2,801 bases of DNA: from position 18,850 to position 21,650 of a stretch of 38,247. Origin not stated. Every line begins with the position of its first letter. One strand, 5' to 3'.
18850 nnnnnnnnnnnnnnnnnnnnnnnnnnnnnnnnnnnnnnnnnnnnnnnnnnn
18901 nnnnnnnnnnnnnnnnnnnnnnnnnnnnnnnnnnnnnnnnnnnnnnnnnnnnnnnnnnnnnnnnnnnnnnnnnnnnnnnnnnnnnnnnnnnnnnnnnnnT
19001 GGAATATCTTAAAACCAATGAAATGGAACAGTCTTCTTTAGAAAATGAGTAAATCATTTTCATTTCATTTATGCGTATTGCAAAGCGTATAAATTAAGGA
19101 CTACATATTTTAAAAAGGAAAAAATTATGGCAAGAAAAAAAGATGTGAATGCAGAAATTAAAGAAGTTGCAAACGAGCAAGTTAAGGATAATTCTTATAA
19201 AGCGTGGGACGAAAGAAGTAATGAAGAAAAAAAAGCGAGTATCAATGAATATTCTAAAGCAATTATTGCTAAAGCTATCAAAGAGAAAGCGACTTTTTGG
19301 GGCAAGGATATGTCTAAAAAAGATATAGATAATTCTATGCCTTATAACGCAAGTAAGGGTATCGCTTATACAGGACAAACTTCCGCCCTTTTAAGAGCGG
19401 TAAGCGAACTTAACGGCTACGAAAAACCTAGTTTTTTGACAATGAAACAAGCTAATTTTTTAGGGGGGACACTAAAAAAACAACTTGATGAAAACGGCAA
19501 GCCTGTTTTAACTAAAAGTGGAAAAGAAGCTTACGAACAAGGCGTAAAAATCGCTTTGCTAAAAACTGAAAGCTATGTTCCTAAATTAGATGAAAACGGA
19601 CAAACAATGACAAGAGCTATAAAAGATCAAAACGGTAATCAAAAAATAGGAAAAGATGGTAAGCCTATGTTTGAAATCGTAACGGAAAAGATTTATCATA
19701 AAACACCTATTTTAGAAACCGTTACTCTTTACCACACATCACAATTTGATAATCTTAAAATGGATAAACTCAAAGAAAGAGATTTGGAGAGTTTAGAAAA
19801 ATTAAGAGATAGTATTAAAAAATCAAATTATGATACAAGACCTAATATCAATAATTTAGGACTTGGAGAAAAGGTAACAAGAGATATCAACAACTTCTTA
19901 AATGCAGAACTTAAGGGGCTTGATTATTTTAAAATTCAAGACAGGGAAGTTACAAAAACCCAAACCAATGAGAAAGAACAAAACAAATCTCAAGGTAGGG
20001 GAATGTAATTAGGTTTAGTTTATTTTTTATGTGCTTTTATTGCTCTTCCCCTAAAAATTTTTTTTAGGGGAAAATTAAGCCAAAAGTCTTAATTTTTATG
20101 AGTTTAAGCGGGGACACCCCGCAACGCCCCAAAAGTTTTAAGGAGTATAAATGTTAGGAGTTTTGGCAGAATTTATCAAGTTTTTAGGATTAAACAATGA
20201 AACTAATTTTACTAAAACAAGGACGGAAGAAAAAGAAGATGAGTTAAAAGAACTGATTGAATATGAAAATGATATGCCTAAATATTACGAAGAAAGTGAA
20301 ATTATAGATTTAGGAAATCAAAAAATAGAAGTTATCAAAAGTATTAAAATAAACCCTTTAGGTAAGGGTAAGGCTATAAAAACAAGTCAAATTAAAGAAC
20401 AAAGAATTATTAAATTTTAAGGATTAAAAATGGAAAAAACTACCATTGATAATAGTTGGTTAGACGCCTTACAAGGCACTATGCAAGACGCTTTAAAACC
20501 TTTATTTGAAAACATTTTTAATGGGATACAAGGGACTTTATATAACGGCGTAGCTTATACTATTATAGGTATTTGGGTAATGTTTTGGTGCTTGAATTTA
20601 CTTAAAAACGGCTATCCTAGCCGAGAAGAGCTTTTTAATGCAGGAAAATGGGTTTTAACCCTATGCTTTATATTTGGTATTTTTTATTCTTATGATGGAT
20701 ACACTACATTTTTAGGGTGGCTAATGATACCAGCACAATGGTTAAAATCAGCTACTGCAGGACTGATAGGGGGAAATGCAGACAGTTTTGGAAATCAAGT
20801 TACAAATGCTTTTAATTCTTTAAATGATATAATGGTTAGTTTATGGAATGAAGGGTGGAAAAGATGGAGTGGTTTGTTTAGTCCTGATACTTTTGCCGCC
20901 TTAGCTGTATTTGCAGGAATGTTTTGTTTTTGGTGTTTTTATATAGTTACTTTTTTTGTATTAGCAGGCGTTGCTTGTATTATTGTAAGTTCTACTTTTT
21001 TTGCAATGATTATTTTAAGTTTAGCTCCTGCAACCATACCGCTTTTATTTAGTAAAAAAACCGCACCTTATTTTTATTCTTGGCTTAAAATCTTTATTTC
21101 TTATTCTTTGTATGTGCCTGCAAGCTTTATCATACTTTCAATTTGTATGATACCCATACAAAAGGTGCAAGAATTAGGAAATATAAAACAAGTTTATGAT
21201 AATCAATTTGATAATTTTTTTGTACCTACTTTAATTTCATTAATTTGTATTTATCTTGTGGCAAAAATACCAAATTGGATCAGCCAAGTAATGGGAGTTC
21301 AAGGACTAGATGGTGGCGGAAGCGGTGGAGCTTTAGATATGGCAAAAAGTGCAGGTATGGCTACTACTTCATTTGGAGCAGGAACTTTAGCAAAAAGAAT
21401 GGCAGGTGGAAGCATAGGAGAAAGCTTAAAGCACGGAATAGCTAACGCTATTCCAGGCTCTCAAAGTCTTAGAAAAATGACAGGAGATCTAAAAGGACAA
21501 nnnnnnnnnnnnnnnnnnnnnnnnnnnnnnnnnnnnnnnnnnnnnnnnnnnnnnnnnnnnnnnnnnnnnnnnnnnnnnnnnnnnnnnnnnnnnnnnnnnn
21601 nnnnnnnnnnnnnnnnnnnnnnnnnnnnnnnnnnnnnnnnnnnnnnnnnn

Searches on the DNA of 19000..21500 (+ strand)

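Call 8: search_dna_similar(query=window:19000-21500:+, collection=plasmids, mode=distant, max_rows=30)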
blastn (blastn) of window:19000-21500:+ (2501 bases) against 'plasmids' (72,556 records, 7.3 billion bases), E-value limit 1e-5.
Records with a match: 32; places in all: 65; records where one place covers at least 80% of the query: 30.
Best place of each record, by identity: >=99% 5; 95-99% 26; 80-90% 1.
By first word of the organism name: Campylobacter 32.
By predicted mobility (MOB-suite, as given by PLSDB): conjugative 32.
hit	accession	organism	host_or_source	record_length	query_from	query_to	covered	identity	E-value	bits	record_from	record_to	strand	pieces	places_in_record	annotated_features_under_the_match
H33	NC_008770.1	Campylobacter jejuni subsp. jejuni 81-176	-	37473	1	2501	100%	99.2%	0e+0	4422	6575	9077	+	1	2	type IV secretion system protein | ArdC family protein | hypothetical protein (x2)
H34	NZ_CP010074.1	Campylobacter jejuni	Homo sapiens,stool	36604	1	2501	100%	99.2%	0e+0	4422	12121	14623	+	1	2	type IV secretion system protein | ArdC family protein | hypothetical protein (x2)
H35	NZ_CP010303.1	Campylobacter jejuni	Homo sapiens,stool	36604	1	2501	100%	99.2%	0e+0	4422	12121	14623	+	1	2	type IV secretion system protein | ArdC family protein | hypothetical protein (x2)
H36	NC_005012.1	Campylobacter jejuni subsp. jejuni 81-176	-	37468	1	2501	100%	99.2%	0e+0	4415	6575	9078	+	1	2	type IV secretion system protein | ArdC family protein | hypothetical protein (x2)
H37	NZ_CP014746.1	Campylobacter jejuni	chicken,liver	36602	1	2501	100%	98.2%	0e+0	4305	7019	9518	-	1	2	type IV secretion system protein | ArdC family protein | hypothetical protein (x2)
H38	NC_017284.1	Campylobacter jejuni subsp. jejuni IA3902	sheep,aborted placenta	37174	1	2501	100%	98.2%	0e+0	4300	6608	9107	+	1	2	type IV secretion system protein | ArdC family protein | hypothetical protein (x2)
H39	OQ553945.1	Campylobacter jejuni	Homo sapiens,human,feces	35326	1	2501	100%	98.1%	0e+0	4293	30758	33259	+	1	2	Type IV secretion system protein | DUF1738 domain-containing protein | hypothetical protein | copG,CopG family transcriptional regulator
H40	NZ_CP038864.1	Campylobacter jejuni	mouse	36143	1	2501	100%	98.0%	0e+0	4282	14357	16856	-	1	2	type IV secretion system protein | ArdC family protein | hypothetical protein (x2)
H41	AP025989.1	Campylobacter jejuni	Homo sapiens,feces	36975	1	2501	100%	98.0%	0e+0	4282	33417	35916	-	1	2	hypothetical protein (x4)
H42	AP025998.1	Campylobacter jejuni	Homo sapiens,feces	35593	1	2501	100%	98.0%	0e+0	4282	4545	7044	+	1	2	hypothetical protein (x4)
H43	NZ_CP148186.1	Campylobacter jejuni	-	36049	1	2501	100%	98.0%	0e+0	4282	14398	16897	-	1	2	type IV secretion system protein | ArdC family protein | hypothetical protein (x2)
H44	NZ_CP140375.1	Campylobacter jejuni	-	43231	1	2501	100%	98.0%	0e+0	4285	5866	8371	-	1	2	type IV secretion system protein | ArdC family protein | hypothetical protein (x2)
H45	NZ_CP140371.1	Campylobacter jejuni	-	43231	1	2501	100%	98.0%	0e+0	4285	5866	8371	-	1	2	type IV secretion system protein | ArdC family protein | hypothetical protein (x2)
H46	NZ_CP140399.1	Campylobacter jejuni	human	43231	1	2501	100%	98.0%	0e+0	4285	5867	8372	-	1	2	type IV secretion system protein | ArdC family protein | hypothetical protein (x2)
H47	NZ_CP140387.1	Campylobacter jejuni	human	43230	1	2501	100%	98.0%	0e+0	4285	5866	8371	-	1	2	type IV secretion system protein | ArdC family protein | hypothetical protein (x2)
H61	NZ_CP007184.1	Campylobacter coli RM1875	-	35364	1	2501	100%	95.8%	0e+0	4038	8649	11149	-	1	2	type IV secretion system protein | ArdC family protein | hypothetical protein (x2)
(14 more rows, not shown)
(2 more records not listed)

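Call 47: get_annotated_region(hit=H40, flank=0)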
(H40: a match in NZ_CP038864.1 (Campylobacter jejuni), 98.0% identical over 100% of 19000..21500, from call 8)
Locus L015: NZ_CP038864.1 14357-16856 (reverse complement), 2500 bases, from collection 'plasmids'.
description: Campylobacter jejuni strain SCJK2 plasmid p2, complete sequence
organism: Campylobacter jejuni (NCBI taxid 197)
taxonomy: Bacteria; Campylobacterota; Epsilonproteobacteria; Campylobacterales; Campylobacteraceae; Campylobacter; Campylobacter jejuni
host: -; source: mouse; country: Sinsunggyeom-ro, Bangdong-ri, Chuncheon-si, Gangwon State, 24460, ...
typing (MOB-suite, as given by PLSDB): conjugative; replicon rep_cluster_1502; relaxase MOBP; mating-pair formation MPF_T
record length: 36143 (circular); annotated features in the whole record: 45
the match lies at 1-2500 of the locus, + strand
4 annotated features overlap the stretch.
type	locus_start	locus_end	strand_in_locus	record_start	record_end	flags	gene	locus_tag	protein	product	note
CDS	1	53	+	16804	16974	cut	-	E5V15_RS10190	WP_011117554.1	hypothetical protein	-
CDS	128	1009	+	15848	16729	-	-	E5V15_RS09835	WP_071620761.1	ArdC family protein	-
CDS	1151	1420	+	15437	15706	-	-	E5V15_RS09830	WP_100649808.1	hypothetical protein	-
CDS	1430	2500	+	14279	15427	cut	-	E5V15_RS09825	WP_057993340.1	type IV secretion system protein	-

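Call 49: get_annotated_region(hit=H61, flank=0)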
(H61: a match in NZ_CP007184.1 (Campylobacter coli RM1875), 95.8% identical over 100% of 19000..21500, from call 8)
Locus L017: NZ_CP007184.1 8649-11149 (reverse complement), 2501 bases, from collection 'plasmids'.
description: Campylobacter coli RM1875 plasmid pRM1875_35kb, complete sequence
organism: Campylobacter coli RM1875 (NCBI taxid 1183378)
taxonomy: Bacteria; Campylobacterota; Epsilonproteobacteria; Campylobacterales; Campylobacteraceae; Campylobacter; Campylobacter coli; Campylobacter coli RM1875
host: -; source: -; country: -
typing (MOB-suite, as given by PLSDB): conjugative; replicon rep_cluster_1502; relaxase MOBP; mating-pair formation MPF_T
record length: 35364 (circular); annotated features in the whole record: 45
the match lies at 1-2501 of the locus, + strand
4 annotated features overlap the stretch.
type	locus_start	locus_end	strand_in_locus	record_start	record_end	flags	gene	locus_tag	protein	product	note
CDS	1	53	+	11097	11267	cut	-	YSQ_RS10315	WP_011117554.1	hypothetical protein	-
CDS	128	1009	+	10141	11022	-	-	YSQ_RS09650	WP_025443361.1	ArdC family protein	-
CDS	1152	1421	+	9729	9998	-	-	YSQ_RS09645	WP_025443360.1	hypothetical protein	-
CDS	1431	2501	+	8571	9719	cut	-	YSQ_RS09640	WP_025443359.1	type IV secretion system protein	-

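Call 51: get_annotated_region(hit=H34, flank=0)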
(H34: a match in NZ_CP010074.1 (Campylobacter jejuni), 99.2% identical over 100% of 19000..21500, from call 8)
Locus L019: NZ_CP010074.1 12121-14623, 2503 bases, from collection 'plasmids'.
description: Campylobacter jejuni subsp. jejuni strain 01-1512 plasmid pCj2, complete sequence
organism: Campylobacter jejuni (NCBI taxid 32022)
taxonomy: Bacteria; Campylobacterota; Epsilonproteobacteria; Campylobacterales; Campylobacteraceae; Campylobacter; Campylobacter jejuni
host: -; source: Homo sapiens,stool; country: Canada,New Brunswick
typing (MOB-suite, as given by PLSDB): conjugative; replicon rep_cluster_1502; relaxase MOBP; mating-pair formation MPF_T
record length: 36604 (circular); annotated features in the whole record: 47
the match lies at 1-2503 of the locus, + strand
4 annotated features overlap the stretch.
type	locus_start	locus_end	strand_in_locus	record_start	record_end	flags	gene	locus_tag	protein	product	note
CDS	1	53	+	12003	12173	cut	-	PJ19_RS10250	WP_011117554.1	hypothetical protein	-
CDS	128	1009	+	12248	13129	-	-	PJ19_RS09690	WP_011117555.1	ArdC family protein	-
CDS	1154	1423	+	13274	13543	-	-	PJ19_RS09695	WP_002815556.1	hypothetical protein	-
CDS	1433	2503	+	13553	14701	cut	-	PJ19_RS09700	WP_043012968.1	type IV secretion system protein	-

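Call 83: search_rna_families(source=window, start=19990, end=20200, threshold=evalue, max_evalue=5)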
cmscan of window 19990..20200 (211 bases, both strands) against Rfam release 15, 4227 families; matches with E-value up to 5: 14.
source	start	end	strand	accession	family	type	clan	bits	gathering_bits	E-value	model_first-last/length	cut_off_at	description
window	20015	20092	+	RF03922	MIR2119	Gene; miRNA;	-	27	73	0.089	1-188/188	no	MIR2119 microRNA precursor family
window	20048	20072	+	RF03226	mir-8196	Gene; miRNA;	-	21.6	59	0.18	1-65/65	no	mir-8196 microRNA precursor family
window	20046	20173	+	RF00553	SCARNA1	Gene; snRNA; snoRNA; scaRNA;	-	20.9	45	0.2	1-166/166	no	Small Cajal body specific RNA 1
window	20023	20134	-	RF02325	TtnuHACA18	Gene; snRNA; snoRNA; HACA-box;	-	18.7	100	1.2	1-130/130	no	Tetrahymena snoRNA TtnuHACA18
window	20036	20071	-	RF03027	RT-6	Gene; sRNA;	-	18.1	46.7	0.074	1-75/75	no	RT-6 RNA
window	20069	20177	+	RF03940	MIR9563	Gene; miRNA;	-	17.9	90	0.51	1-127/127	no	MIR9563 microRNA precursor family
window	20041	20080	-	RF00697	mir-186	Gene; miRNA;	-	17.8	70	0.51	1-82/82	no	mir-186 microRNA precursor family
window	20038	20118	+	RF00020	U5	Gene; snRNA; splicing;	-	17.6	40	2.6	1-117/117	no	U5 spliceosomal RNA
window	20027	20134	-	RF00425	SNORA18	Gene; snRNA; snoRNA; HACA-box;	CL00038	17.5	70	0.72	1-132/132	no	Small nucleolar RNA SNORA18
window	20027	20104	-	RF00396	SNORA13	Gene; snRNA; snoRNA; HACA-box;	CL00028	16.8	53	1.1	1-134/134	no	Small nucleolar RNA SNORA13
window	20038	20077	+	RF00697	mir-186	Gene; miRNA;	-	14.7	70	3.4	1-82/82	no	mir-186 microRNA precursor family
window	20034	20081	-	RF02810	Lst_thermometer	Cis-reg; thermoregulator;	-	13.8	126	4.9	1-115/115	no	Lst 5' UTR thermometer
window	19990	20154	+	RF01582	RUF4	Gene; sRNA;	-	12.1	55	3.8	93-277/277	5'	RNA of unknown function RUF4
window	20047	20150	-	RF01844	SmY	Gene; snRNA; splicing;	-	11.4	39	3.2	1-80/80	no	SmY spliceosomal RNA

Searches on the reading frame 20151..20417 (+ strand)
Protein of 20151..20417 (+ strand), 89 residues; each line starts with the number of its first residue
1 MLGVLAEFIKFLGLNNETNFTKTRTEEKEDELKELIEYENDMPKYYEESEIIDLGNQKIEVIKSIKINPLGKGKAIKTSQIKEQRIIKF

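Call 29: search_dna_similar(query=window:20151-20417:+, collection=plasmids, mode=protein, max_evalue=0.001, max_rows=60, rows=spread)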
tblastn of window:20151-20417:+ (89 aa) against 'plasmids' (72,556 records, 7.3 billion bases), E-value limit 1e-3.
Records with a match: 32; places in all: 32; records where one place covers at least 80% of the query: 31.
Best place of each record, by identity: >=99% 2; 95-99% 29; 80-90% 1.
By first word of the organism name: Campylobacter 32.
By predicted mobility (MOB-suite, as given by PLSDB): conjugative 32.
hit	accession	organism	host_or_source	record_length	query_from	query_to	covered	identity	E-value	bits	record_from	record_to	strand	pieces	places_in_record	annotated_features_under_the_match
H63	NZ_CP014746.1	Campylobacter jejuni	chicken,liver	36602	1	89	100%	100.0%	6e-39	143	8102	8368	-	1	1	hypothetical protein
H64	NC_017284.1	Campylobacter jejuni subsp. jejuni IA3902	sheep,aborted placenta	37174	1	89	100%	100.0%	6e-39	143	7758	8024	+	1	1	hypothetical protein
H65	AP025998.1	Campylobacter jejuni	Homo sapiens,feces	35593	1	89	100%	98.9%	6e-39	143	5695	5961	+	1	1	hypothetical protein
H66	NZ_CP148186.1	Campylobacter jejuni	-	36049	1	89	100%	98.9%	6e-39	143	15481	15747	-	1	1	hypothetical protein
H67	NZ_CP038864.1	Campylobacter jejuni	mouse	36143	1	89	100%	98.9%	6e-39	143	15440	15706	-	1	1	hypothetical protein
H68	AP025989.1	Campylobacter jejuni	Homo sapiens,feces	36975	1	89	100%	98.9%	6e-39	143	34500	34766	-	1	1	hypothetical protein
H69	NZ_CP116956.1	Campylobacter sp. CFSAN122719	Homo sapiens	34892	1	89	100%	98.9%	1e-38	142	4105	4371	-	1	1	hypothetical protein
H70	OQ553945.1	Campylobacter jejuni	Homo sapiens,human,feces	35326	1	89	100%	98.9%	1e-38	142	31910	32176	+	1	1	hypothetical protein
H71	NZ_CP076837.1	Campylobacter jejuni X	Homo sapiens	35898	1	89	100%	98.9%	1e-38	142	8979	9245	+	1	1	hypothetical protein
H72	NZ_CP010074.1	Campylobacter jejuni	Homo sapiens,stool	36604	1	89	100%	98.9%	1e-38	142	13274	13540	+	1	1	hypothetical protein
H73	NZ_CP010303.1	Campylobacter jejuni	Homo sapiens,stool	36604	1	89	100%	98.9%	1e-38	142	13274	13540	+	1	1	hypothetical protein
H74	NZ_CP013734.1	Campylobacter coli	organic chicken farm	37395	1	89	100%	98.9%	1e-38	142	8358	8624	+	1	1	hypothetical protein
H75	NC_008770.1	Campylobacter jejuni subsp. jejuni 81-176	-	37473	1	89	100%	98.9%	1e-38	142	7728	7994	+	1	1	hypothetical protein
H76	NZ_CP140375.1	Campylobacter jejuni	-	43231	1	89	100%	97.8%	1e-38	142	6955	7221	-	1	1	hypothetical protein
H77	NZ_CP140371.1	Campylobacter jejuni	-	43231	1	89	100%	97.8%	1e-38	142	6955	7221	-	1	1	hypothetical protein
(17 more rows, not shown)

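Call 36: search_protein_families(library=pfam, proteins=[window:20151-20417:+], max_evalue=0.01)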
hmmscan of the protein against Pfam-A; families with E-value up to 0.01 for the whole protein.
window:20151-20417:+ (89 aa): 0 families

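Call 37: find_homologous_proteins(query=window:20151-20417:+, max_evalue=0.001)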
Query window:20151-20417:+ (89 aa): 11 proteins with E <= 0.001 among 13 candidates.
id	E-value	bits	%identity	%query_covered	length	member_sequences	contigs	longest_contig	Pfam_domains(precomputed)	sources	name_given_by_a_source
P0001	7.4e-47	174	97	100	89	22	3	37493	-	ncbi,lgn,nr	ncbi:hypothetical protein BBZ00_07970 [Campylobacter coli]|nr:hypothetical protein [Campylobacter co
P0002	8.7e-47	174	98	100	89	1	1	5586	-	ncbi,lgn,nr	ncbi:hypothetical protein LUW14_001755 [Campylobacter coli]|nr:hypothetical protein [Campylobacter c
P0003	8.7e-47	174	98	100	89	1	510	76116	-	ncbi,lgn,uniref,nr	ncbi:hypothetical protein D1Z26_05425 [Campylobacter coli]|uniref:Uncharacterized protein n=1 Tax=Ca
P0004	2.5e-46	173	97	100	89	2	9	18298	-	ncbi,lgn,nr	ncbi:hypothetical protein KDL72_001615 [Campylobacter coli]|nr:hypothetical protein [Campylobacter c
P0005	3.9e-39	150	83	100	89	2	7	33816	-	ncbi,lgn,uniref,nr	ncbi:hypothetical protein JG677_04520 [Campylobacter sp. TTU-622]|uniref:hypothetical protein n=1 Ta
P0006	2.9e-38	147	82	100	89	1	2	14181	-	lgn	-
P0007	1.0e-37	145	99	82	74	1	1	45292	-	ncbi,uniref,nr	ncbi:hypothetical protein [Campylobacter jejuni]|uniref:hypothetical protein n=1 Tax=Campylobacter j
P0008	7.2e-37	143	100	80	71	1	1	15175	-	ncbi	ncbi:hypothetical protein ACJCPC_001718, partial [Campylobacter jejuni]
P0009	4.3e-36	140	99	80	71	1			-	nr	nr:hypothetical protein [Campylobacter jejuni]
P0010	1.9e-29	119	100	67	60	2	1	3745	-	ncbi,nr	ncbi:hypothetical protein EW308_08835, partial [Campylobacter jejuni]|nr:hypothetical protein [Campy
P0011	1.7e-18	84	53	100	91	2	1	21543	-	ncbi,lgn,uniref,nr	ncbi:hypothetical protein H2274_07050 [Campylobacter sp. W0049]|uniref:hypothetical protein n=1 Tax=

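Call 38: find_encoding_contigs(protein=P0011, flank=10000, max_places=3)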
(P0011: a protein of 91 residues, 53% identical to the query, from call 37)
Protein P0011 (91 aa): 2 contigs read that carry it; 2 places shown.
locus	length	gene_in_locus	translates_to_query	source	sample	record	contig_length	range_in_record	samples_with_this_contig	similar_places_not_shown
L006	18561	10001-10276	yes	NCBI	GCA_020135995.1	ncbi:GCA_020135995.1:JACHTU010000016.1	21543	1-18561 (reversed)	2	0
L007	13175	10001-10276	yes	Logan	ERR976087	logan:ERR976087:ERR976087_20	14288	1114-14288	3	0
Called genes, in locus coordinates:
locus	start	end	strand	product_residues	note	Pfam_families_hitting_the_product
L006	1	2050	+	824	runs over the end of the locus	PF03135:CagE_TrbE_VirB, PF01580:FtsK_SpoIIIE (weak), PF10412:TrwB_AAD_bind (faint)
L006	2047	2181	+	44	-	-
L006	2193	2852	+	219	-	PF04335:VirB8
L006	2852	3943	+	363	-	PF03524:CagX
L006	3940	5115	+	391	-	PF03743:TrbI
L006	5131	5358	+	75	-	-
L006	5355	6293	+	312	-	PF00437:T2SSE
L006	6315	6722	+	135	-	-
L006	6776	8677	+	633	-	PF02534:T4SS-DNA_transf, PF10412:TrwB_AAD_bind, PF12696:TraG-D_C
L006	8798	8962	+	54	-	-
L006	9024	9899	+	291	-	PF08401:ArdcN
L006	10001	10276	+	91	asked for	-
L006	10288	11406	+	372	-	PF04610:TrbL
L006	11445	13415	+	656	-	PF01751:Toprim, PF01131:Topoisom_bac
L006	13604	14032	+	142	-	PF00436:SSB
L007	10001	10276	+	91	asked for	-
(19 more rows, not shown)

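Call 39: find_encoding_contigs(protein=P0005, flank=10000, max_places=4)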
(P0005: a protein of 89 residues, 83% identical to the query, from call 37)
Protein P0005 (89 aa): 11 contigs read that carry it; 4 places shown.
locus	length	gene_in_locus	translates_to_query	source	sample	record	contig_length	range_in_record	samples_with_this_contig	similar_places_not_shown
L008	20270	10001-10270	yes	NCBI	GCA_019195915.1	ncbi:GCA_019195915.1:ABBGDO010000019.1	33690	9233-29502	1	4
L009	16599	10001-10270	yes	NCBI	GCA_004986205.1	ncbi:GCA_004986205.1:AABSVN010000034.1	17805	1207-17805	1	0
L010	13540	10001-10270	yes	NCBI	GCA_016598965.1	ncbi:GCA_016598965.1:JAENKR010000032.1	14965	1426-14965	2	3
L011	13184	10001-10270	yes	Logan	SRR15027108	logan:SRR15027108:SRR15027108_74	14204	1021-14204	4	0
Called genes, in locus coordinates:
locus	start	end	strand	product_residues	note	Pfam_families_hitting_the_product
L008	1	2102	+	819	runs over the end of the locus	PF03135:CagE_TrbE_VirB, PF10412:TrwB_AAD_bind (faint)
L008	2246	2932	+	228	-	PF04335:VirB8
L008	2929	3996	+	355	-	PF03524:CagX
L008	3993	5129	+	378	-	PF03743:TrbI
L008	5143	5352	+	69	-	-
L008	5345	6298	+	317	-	PF00437:T2SSE, PF27713:UCP018868 (faint), PF20720:nSTAND3 (faint)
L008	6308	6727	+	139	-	-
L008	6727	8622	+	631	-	PF02534:T4SS-DNA_transf, PF10412:TrwB_AAD_bind, PF12696:TraG-D_C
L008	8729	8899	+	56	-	-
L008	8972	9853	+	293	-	PF08401:ArdcN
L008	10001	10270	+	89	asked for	-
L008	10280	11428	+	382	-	PF04610:TrbL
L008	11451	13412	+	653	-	PF01751:Toprim, PF01131:Topoisom_bac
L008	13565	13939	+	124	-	-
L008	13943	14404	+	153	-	PF00436:SSB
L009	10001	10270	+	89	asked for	-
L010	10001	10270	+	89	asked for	-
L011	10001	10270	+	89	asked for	-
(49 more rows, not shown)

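Call 40: find_encoding_contigs(protein=P0006, flank=10000, max_places=3)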
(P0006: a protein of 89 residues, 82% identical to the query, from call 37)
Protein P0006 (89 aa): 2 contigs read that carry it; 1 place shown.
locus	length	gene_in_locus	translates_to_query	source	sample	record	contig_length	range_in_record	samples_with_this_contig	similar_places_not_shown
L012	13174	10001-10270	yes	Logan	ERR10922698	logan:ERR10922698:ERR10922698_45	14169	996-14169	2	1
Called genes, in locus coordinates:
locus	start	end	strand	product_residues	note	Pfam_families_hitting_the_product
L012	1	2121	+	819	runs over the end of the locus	PF03135:CagE_TrbE_VirB, PF10412:TrwB_AAD_bind (faint)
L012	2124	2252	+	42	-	-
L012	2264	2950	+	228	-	PF04335:VirB8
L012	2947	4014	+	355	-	PF03524:CagX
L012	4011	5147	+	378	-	PF03743:TrbI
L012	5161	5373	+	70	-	-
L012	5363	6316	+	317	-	PF00437:T2SSE, PF27713:UCP018868 (faint), PF20720:nSTAND3 (faint)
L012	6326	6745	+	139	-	-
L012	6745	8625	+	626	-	PF02534:T4SS-DNA_transf, PF10412:TrwB_AAD_bind, PF12696:TraG-D_C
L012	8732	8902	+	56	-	-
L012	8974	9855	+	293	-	PF08401:ArdcN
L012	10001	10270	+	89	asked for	-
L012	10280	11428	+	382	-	PF04610:TrbL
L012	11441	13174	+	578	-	?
